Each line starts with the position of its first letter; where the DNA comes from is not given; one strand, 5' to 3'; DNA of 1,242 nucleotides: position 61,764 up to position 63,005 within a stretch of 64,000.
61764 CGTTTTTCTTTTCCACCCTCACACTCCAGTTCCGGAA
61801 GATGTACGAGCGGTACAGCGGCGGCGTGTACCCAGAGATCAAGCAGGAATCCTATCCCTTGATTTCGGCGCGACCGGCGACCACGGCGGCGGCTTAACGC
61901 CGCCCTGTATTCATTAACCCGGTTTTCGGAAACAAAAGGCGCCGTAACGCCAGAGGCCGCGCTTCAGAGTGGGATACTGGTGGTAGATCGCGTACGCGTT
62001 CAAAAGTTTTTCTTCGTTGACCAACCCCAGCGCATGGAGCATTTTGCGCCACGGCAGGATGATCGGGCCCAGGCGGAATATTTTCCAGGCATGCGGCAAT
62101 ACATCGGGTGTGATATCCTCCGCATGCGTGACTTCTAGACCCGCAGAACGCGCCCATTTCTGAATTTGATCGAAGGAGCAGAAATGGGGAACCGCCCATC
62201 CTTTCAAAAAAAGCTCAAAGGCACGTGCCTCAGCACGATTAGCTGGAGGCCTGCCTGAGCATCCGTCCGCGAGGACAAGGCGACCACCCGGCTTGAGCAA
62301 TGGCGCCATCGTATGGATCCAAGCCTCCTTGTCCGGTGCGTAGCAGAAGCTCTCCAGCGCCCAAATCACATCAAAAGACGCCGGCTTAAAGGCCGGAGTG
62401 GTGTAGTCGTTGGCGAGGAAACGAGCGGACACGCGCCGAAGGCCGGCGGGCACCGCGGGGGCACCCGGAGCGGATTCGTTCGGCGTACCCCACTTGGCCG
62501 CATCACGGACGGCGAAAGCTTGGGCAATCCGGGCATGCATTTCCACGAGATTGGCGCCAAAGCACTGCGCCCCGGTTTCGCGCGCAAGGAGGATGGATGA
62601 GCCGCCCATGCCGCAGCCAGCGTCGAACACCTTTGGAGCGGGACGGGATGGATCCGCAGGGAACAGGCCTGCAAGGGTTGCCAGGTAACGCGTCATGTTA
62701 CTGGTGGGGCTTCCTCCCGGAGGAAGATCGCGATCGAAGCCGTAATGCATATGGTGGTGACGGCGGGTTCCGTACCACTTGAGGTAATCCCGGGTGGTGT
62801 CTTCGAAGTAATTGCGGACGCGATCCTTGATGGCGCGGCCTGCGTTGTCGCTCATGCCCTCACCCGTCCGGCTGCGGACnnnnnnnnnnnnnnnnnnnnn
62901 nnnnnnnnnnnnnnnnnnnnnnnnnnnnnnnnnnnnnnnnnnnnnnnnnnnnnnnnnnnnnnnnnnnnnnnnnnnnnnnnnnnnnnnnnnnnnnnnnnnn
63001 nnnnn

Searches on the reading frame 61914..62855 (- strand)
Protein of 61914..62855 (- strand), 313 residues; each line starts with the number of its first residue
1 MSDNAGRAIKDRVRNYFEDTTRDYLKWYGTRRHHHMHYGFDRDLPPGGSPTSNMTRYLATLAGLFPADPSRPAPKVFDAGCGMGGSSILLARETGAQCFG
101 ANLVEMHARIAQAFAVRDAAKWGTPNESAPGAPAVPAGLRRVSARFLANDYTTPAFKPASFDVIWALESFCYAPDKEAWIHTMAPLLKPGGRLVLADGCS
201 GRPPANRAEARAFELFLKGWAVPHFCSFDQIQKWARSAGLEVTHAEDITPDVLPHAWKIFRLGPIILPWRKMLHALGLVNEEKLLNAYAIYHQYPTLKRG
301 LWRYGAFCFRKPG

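Call 4: search_protein_families(library=pfam, proteins=[window:61914-62855:-])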
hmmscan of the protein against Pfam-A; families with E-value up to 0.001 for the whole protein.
window:61914-62855:- (313 aa): 5 families
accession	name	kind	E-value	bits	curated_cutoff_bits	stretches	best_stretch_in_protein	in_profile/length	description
PF13489.12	Methyltransf_23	-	2.4e-13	50.6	27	1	64-244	16-163/164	Methyltransferase domain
PF08241.18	Methyltransf_11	-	2.3e-10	41.4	21.2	1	78-195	2-95/95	Methyltransferase domain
PF13649.12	Methyltransf_25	-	6.8e-10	40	27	1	142-191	46-97/97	Methyltransferase domain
PF13847.12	Methyltransf_31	-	1.3e-08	35.1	27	1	146-199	58-113/145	Methyltransferase domain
PF08242.18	Methyltransf_12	-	1.4e-07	32.6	30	1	78-193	2-98/98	Methyltransferase domain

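Call 5: search_protein_families(library=ncbifam, proteins=[window:61914-62855:-])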
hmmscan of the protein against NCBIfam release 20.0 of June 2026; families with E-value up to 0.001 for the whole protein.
window:61914-62855:- (313 aa): 8 families
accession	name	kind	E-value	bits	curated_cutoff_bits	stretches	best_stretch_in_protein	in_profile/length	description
NF045667.1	MTase_DVU1556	equivalog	3e-13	49.7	155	2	144-250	68-170/213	DVU_1556 family methyltransferase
NF041537.1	ArsM_AhpD_UU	exception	2.5e-07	29.8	510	1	146-200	131-185/345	arsenite methyltransferase/AhpD domain selenoprotein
NF041536.1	ArsM_DUF2284_UU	exception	3.2e-07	29.1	575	1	150-202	135-187/459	arsenite methyltransferase/DUF2284 domain selenoprotein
NF041943.1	GPPMT_Stmyces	equivalog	3e-06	27.3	400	1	71-201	76-185/272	geranyl diphosphate 2-C-methyltransferase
NF041675.1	sarc_dimgly_tmase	equivalog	4.6e-06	26.8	550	0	156-198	130-172/278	sarcosine/dimethylglycine N-methyltransferase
TIGR02072.1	BioC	equivalog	8.5e-06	25.7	184.95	1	70-242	32-174/244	malonyl-ACP O-methyltransferase BioC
NF043040.1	corrin_prot_MT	hypoth_equivalog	2.5e-05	23.8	180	0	155-216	105-168/216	corrinoid protein-associated methyltransferase CpaM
NF047649.1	MTase_UXPK_star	exception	3.4e-05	23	460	0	69-198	74-184/283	methyltransferase/UXPK-star double selenoprotein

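Call 14: list_cluster_members(proteins=[P0001, window:61914-62855:-])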
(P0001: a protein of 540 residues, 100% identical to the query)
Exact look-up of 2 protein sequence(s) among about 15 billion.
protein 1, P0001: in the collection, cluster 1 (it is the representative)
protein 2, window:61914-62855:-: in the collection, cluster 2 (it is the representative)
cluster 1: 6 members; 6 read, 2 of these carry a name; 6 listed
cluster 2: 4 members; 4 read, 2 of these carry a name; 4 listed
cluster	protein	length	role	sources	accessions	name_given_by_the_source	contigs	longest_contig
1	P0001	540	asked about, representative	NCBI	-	-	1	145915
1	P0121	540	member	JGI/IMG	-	radical SAM superfamily enzyme YgiQ (UPF0313 family)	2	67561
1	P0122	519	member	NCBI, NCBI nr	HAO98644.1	MAG TPA: B12-binding domain-containing radical SAM protein [Fibrobacteres bacterium] | B12-binding domain-containing radical SAM protein [Fibrobacterota bacterium]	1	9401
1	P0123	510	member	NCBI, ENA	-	-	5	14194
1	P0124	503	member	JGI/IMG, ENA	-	-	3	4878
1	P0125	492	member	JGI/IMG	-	-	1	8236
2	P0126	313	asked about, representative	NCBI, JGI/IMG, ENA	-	tocopherol O-methyltransferase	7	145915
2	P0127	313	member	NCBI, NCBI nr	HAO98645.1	MAG TPA: hypothetical protein DCQ83_01220 [Fibrobacteres bacterium] | hypothetical protein [Fibrobacterota bacterium]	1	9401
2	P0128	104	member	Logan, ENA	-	-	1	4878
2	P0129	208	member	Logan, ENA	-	-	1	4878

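Call 15: find_encoding_contigs(protein=window:61914-62855:-, flank=10000, max_places=6)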
Protein window:61914-62855:- (313 aa): 12 contigs read that carry it; 6 places shown.
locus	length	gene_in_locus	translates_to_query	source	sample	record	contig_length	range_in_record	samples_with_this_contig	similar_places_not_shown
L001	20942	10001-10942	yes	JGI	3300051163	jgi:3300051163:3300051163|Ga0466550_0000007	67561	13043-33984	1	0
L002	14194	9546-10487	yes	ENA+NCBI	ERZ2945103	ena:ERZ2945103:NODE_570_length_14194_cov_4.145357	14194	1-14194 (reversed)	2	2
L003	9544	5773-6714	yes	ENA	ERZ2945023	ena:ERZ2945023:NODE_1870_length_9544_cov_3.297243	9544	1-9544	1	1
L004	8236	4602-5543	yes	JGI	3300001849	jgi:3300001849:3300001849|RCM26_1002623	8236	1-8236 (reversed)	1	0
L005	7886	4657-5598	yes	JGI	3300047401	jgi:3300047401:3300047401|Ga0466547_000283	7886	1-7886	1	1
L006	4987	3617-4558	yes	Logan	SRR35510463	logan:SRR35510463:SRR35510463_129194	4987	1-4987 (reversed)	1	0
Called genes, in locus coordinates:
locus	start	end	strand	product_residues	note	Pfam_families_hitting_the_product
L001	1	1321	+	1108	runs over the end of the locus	PF07676:PD40 (faint), PF26549:Tricorn_N (faint)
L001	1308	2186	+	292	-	PF01063:Aminotran_4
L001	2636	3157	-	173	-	-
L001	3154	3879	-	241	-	PF02668:TauD (weak)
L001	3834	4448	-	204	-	PF06736:TMEM175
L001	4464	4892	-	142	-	PF05163:DinB, PF12867:DinB_2 (weak)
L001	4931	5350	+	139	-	PF01894:YjbQ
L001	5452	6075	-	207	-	PF01292:Ni_hydr_CYTB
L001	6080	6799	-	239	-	PF00174:Oxidored_molyb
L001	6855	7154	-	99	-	PF01541:GIY-YIG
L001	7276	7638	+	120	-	PF00507:Oxidored_q4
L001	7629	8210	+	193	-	PF01058:Oxidored_q6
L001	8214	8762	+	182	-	PF00329:Complex1_30kDa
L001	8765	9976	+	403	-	PF00346:Complex1_49kDa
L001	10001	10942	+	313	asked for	PF13489:Methyltransf_23, PF08241:Methyltransf_11, PF08242:Methyltransf_12 (weak), PF13649:Methyltransf_25 (faint), PF13847:Methyltransf_31 (faint)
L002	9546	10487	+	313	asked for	PF13489:Methyltransf_23, PF08241:Methyltransf_11, PF08242:Methyltransf_12 (weak), PF13649:Methyltransf_25 (faint), PF13847:Methyltransf_31 (faint)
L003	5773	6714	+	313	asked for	PF13489:Methyltransf_23, PF08241:Methyltransf_11, PF08242:Methyltransf_12 (weak), PF13649:Methyltransf_25 (faint), PF13847:Methyltransf_31 (faint)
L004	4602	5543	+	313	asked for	PF13489:Methyltransf_23, PF08241:Methyltransf_11, PF08242:Methyltransf_12 (weak), PF13649:Methyltransf_25 (faint), PF13847:Methyltransf_31 (faint)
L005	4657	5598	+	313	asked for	PF13489:Methyltransf_23, PF08241:Methyltransf_11, PF08242:Methyltransf_12 (weak), PF13649:Methyltransf_25 (faint), PF13847:Methyltransf_31 (faint)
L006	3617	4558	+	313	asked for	PF13489:Methyltransf_23, PF08241:Methyltransf_11, PF08242:Methyltransf_12 (weak), PF13649:Methyltransf_25 (faint), PF13847:Methyltransf_31 (faint)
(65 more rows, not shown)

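Call 28: find_homologous_proteins(query=window:61914-62855:-)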
Query window:61914-62855:- (313 aa): 165 proteins with E <= 0.001 among 3611 candidates; the best 120 are listed.
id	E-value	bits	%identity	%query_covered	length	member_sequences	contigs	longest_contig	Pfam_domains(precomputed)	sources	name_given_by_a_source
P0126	8.8e-219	743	100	100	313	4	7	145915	PF13847.13,PF13489.13,PF13649.13,PF08241.19,PF08242.19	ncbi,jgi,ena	jgi:tocopherol O-methyltransferase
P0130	6.6e-175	599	81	99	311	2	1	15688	PF13847.13,PF13489.13,PF13649.13,PF08241.19,PF08242.19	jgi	jgi:tocopherol O-methyltransferase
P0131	1.9e-172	591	79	100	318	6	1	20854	PF13847.13,PF13489.13,PF13649.13,PF08241.19,PF08242.19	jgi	jgi:SAM-dependent methyltransferase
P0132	3.9e-172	590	79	100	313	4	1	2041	PF13847.13,PF13489.13,PF13649.13,PF08241.19,PF08242.19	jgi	jgi:SAM-dependent methyltransferase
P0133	8.0e-171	586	77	100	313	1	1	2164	PF13847.13,PF13489.13,PF13649.13,PF08241.19,PF08242.19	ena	-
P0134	6.9e-168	576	78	100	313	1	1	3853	PF13847.13,PF13489.13,PF13649.13,PF08241.19,PF08242.19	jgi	jgi:tocopherol O-methyltransferase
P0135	6.1e-167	573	79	97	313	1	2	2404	PF13847.13,PF13489.13,PF13649.13,PF08241.19,PF08242.19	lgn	-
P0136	4.1e-165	567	78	98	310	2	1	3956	PF13847.13,PF13489.13,PF13649.13,PF08241.19,PF08242.19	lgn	-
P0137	1.7e-164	565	76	100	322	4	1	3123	PF13847.13,PF13489.13,PF13649.13,PF08241.19,PF08242.19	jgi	jgi:tocopherol O-methyltransferase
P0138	1.6e-162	558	75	100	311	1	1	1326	PF13847.13,PF13489.13,PF13649.13,PF08241.19,PF08242.19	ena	-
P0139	7.7e-162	556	76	99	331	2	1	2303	PF13847.13,PF13489.13,PF13649.13,PF08241.19,PF08242.19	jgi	jgi:tocopherol O-methyltransferase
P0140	2.2e-161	555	77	100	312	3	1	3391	PF13847.13,PF13489.13,PF13649.13,PF08241.19,PF08242.19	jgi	jgi:SAM-dependent methyltransferase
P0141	4.9e-161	553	75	99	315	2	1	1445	PF13847.13,PF13489.13,PF13649.13,PF08241.19,PF08242.19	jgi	jgi:SAM-dependent methyltransferase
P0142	2.4e-160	551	75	99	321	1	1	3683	PF13847.13,PF13489.13,PF13649.13,PF08241.19,PF08242.19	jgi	jgi:tocopherol O-methyltransferase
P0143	8.8e-159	546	75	98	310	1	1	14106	PF13847.13,PF13489.13,PF13649.13,PF08241.19,PF08242.19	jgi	jgi:SAM-dependent methyltransferase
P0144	2.7e-157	541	75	98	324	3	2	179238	PF13847.13,PF13489.13,PF13649.13,PF08241.19,PF08242.19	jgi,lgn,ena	-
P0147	8.4e-153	526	71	99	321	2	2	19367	PF13847.13,PF13489.13,PF13649.13,PF08241.19,PF08242.19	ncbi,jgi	jgi:tocopherol O-methyltransferase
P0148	7.1e-152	523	72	100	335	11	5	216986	PF13847.13,PF13489.13,PF13649.13,PF08241.19,PF08242.19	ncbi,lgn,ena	-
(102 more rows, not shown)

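Call 29: find_encoding_contigs(protein=P0130, flank=7000, max_places=1)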
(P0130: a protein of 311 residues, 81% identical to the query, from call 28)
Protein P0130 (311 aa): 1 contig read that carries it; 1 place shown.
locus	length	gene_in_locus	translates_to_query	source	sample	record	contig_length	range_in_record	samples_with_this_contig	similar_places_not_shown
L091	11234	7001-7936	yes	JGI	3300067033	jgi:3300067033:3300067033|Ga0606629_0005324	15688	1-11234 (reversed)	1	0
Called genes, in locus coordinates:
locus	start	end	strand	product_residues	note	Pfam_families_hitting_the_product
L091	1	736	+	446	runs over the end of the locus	PF01654:Cyt_bd_oxida_I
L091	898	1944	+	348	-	PF02322:Cyt_bd_oxida_II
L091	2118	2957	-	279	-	PF01261:AP_endonuc_2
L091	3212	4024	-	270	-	PF01261:AP_endonuc_2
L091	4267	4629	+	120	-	PF00507:Oxidored_q4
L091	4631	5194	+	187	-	PF01058:Oxidored_q6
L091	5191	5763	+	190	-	PF00329:Complex1_30kDa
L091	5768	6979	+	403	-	PF00346:Complex1_49kDa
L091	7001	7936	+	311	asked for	PF13489:Methyltransf_23, PF13847:Methyltransf_31 (faint), PF08241:Methyltransf_11, PF08242:Methyltransf_12, PF13649:Methyltransf_25 (weak)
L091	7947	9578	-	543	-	PF02310:B12-binding, PF04055:Radical_SAM, PF13282:DUF4070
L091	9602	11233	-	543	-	?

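Call 30: find_encoding_contigs(protein=P0144, flank=7000, max_places=1)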
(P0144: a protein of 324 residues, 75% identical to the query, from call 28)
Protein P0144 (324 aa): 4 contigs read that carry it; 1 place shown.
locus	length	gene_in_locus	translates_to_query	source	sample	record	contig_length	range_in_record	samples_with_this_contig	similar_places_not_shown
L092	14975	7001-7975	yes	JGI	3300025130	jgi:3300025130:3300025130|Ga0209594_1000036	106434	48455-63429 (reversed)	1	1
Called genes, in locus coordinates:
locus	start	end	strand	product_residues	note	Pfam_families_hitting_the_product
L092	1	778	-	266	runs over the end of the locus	PF00696:AA_kinase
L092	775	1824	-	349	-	PF01118:Semialdhyde_dh, PF22698:Semialdhyde_dhC_1, PF02774:Semialdhyde_dhC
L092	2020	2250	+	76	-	PF13370:Fer4_13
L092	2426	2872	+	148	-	PF11026:DUF2721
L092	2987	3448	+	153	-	-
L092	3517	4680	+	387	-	PF02463:SMC_N, PF13476:AAA_23, PF13304:AAA_21 (faint)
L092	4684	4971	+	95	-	PF05258:DciA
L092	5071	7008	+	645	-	PF02518:HATPase_c, PF00204:DNA_gyraseB, PF01751:Toprim, PF00986:DNA_gyraseB_C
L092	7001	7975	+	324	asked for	PF13489:Methyltransf_23, PF13649:Methyltransf_25 (faint), PF13847:Methyltransf_31 (faint), PF08241:Methyltransf_11, PF08242:Methyltransf_12 (weak)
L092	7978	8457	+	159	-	-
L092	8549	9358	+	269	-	PF04402:SIMPL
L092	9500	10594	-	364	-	PF01264:Chorismate_synt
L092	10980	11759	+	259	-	PF02698:DUF218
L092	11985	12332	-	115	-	PF00472:RF-1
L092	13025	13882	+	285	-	PF00702:Hydrolase (faint), PF05116:S6PP (faint), PF08282:Hydrolase_3, PF13344:Hydrolase_6 (faint)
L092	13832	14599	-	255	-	PF01553:Acyltransferase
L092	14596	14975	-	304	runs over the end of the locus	PF13444:Acetyltransf_5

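Call 31: find_encoding_contigs(protein=P0148, flank=7000, max_places=1)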
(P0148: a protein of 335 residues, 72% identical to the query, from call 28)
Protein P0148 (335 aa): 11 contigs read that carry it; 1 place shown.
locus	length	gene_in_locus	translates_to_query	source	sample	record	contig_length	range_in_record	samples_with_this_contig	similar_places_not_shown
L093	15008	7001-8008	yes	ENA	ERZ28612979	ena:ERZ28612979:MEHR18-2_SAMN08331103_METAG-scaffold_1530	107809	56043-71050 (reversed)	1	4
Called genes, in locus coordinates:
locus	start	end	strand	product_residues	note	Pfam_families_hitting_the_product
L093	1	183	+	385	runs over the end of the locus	PF00149:Metallophos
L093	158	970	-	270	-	PF00696:AA_kinase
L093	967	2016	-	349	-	PF01118:Semialdhyde_dh, PF22698:Semialdhyde_dhC_1, PF02774:Semialdhyde_dhC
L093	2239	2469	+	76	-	PF13370:Fer4_13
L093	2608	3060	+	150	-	-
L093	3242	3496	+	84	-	PF11026:DUF2721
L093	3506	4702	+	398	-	PF02463:SMC_N, PF13476:AAA_23, PF13304:AAA_21 (faint)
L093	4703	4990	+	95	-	PF05258:DciA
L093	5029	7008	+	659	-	PF02518:HATPase_c, PF00204:DNA_gyraseB, PF01751:Toprim, PF00986:DNA_gyraseB_C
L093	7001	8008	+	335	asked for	PF13489:Methyltransf_23, PF13649:Methyltransf_25 (faint), PF13847:Methyltransf_31 (faint), PF08241:Methyltransf_11, PF08242:Methyltransf_12 (weak)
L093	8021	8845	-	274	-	-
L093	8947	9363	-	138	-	PF15970:HicB-like_2 (weak), PF01381:HTH_3 (weak)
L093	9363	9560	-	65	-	PF07927:HicA_toxin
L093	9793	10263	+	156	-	-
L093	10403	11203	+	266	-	PF04402:SIMPL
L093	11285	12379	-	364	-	PF01264:Chorismate_synt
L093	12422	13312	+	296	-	PF02698:DUF218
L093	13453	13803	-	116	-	PF00472:RF-1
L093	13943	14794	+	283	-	PF05116:S6PP (weak), PF00702:Hydrolase (faint), PF08282:Hydrolase_3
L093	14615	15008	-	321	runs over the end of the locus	PF01553:Acyltransferase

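Call 35: search_solved_structures(query=window:61914-62855:-, max_evalue=0.01)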
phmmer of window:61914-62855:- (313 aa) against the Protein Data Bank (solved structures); distinct sequences matched with E-value up to 0.01: 16.
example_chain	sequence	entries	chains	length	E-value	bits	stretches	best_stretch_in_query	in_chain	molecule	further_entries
3bus_A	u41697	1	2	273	6.1e-16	61.7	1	127-256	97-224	Methyltransferase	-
6uv6_A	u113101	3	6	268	1.7e-12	50.4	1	74-255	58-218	D-glucose O-methyltransferase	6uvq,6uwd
5wp5_A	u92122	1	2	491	1.9e-12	50.2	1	141-230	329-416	Phosphomethylethanolamine N-methyltransferase 2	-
8zc8_A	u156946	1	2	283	1e-11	47.8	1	36-258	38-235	MitM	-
21zq_A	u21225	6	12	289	1e-11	47.8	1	36-258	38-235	MitM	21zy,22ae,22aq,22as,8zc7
5wp4_A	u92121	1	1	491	3.9e-11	45.9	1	142-231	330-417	Phosphoethanolamine N-methyltransferase 1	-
7fbh_A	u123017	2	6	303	8.8e-08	34.8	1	13-116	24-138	BezA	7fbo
7v6h_A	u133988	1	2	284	1.3e-05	27.7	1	32-199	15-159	Cyclopropane fatty-acyl-phospholipid synthase-like methyltransferase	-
5gm1_A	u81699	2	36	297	9.5e-05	24.9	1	145-250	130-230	O-methylransferase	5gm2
6f5z_A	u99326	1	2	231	0.00019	23.9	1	144-195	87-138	24-sterol C-methyltransferase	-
9tb4_A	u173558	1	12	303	0.00023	23.6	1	11-115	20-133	C6-FPP methytransferase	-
2o57_A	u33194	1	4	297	0.00058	22.3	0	158-198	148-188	putative sarcosine dimethylglycine methyltransferase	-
3mgg_A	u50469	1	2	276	0.0017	20.8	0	60-93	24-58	Methyltransferase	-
4mwz_A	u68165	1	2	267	0.002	20.5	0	143-204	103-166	Phosphoethanolamine N-methyltransferase, putative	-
4qdj_A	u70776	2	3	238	0.0031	19.9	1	10-115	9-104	Magnesium-protoporphyrin O-methyltransferase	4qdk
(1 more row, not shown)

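Call 54: find_encoding_contigs(protein=P0131, flank=10000, max_places=1)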
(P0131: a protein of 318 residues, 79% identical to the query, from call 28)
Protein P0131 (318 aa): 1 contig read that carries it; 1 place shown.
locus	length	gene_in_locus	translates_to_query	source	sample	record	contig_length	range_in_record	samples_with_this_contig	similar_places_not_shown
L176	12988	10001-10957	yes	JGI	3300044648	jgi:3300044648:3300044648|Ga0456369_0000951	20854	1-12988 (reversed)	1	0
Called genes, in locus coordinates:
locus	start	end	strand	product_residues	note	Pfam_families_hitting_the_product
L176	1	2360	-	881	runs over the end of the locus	PF07549:Sec_GG (faint), PF21760:SecD_1st, PF22599:SecDF_P1_head, PF00873:ACR_tran, PF02355:SecD_SecF_C, PF03176:MMPL, PF02355:SecD_SecF_C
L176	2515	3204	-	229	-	PF13424:TPR_12 (faint), PF13432:TPR_16 (faint), PF14559:TPR_19 (faint), PF07719:TPR_2 (faint), PF13181:TPR_8 (faint), PF13428:TPR_14 (faint), PF13431:TPR_17 (faint), PF00515:TPR_1 (faint)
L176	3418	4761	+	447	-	PF01654:Cyt_bd_oxida_I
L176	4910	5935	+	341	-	PF02322:Cyt_bd_oxida_II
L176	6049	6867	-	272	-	PF01261:AP_endonuc_2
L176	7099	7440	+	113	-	PF00507:Oxidored_q4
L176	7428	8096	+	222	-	PF01058:Oxidored_q6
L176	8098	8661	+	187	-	PF00329:Complex1_30kDa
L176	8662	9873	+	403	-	PF00346:Complex1_49kDa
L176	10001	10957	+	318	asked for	PF13489:Methyltransf_23, PF13847:Methyltransf_31 (faint), PF08241:Methyltransf_11, PF08242:Methyltransf_12 (weak), PF13649:Methyltransf_25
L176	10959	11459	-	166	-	PF06983:3-dmu-9_3-mt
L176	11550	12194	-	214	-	PF08937:ThsB_TIR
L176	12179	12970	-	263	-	PF01734:Patatin (weak)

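Call 55: find_encoding_contigs(protein=P0147, flank=10000, max_places=1)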
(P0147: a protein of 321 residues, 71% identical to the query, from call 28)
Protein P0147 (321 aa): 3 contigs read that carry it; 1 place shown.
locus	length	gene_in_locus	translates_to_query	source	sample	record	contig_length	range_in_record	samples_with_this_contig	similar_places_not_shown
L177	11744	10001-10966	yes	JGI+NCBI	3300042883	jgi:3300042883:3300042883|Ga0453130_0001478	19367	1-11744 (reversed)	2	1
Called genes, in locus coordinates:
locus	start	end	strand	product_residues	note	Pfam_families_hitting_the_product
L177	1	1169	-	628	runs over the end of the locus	PF00999:Na_H_Exchanger, PF02254:TrkA_N, PF27452:KefB_C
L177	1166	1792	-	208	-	PF02525:Flavodoxin_2, PF03358:FMN_red (weak)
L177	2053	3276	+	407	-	PF00149:Metallophos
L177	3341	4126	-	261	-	PF00696:AA_kinase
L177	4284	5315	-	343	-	PF01118:Semialdhyde_dh, PF22698:Semialdhyde_dhC_1, PF02774:Semialdhyde_dhC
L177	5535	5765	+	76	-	PF13370:Fer4_13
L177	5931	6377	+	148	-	PF11026:DUF2721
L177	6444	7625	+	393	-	PF02463:SMC_N, PF13476:AAA_23, PF13304:AAA_21 (faint)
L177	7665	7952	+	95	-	PF05258:DciA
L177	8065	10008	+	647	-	PF02518:HATPase_c, PF00204:DNA_gyraseB, PF01751:Toprim, PF00986:DNA_gyraseB_C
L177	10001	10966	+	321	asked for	PF13489:Methyltransf_23, PF13847:Methyltransf_31 (faint), PF08241:Methyltransf_11, PF08242:Methyltransf_12, PF13649:Methyltransf_25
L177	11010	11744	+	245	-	?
